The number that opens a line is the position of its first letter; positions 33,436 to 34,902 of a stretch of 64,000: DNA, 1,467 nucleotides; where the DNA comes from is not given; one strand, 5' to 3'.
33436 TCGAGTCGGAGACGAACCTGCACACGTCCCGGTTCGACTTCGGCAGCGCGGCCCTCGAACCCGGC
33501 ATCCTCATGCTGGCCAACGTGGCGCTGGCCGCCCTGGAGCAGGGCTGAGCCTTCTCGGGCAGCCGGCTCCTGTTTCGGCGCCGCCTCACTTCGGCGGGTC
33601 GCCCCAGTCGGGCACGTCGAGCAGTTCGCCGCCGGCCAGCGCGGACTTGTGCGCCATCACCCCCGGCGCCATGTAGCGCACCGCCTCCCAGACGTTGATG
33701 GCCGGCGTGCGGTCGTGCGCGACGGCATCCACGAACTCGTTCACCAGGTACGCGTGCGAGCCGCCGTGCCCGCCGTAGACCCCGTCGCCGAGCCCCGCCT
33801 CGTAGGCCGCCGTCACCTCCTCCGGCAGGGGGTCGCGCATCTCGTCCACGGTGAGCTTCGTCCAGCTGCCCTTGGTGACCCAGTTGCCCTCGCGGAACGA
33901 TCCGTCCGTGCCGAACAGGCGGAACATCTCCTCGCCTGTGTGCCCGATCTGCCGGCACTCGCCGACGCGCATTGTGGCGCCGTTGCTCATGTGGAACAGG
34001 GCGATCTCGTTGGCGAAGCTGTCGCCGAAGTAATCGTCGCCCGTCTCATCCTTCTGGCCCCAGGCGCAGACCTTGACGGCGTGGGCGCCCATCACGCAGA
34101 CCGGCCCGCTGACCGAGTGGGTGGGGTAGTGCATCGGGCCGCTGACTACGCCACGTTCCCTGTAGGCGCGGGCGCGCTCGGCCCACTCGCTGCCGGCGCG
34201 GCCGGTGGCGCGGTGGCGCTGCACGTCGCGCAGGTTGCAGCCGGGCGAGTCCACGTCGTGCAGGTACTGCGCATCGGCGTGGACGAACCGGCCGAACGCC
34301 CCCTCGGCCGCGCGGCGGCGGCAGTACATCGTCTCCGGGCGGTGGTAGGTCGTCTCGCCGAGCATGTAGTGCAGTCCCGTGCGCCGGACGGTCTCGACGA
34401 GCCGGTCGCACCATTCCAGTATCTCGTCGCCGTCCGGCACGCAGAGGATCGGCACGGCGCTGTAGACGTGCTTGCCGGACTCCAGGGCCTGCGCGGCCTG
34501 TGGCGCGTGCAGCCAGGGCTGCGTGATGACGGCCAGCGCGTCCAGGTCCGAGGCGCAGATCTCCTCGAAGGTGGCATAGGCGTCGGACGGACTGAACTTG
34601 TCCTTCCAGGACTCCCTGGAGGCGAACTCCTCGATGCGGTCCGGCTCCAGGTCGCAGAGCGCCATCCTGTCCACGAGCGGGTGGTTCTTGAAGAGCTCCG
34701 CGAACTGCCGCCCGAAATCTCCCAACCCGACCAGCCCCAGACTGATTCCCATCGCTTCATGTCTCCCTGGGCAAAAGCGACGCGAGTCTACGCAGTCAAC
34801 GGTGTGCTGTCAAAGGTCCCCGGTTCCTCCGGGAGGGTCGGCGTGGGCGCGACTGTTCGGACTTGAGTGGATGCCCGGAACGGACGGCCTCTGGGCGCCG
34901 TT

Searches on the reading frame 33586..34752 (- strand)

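Call 61: search_protein_families(library=pfam, proteins=[window:33586-34752:-], max_evalue=0.001)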
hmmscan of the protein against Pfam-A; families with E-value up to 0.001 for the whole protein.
window:33586-34752:- (388 aa): 1 family
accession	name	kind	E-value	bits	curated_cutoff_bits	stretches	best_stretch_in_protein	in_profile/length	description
PF01408.29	GFO_IDH_MocA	-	6e-10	40.3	24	1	4-130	2-117/120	Oxidoreductase family, NAD-binding Rossmann fold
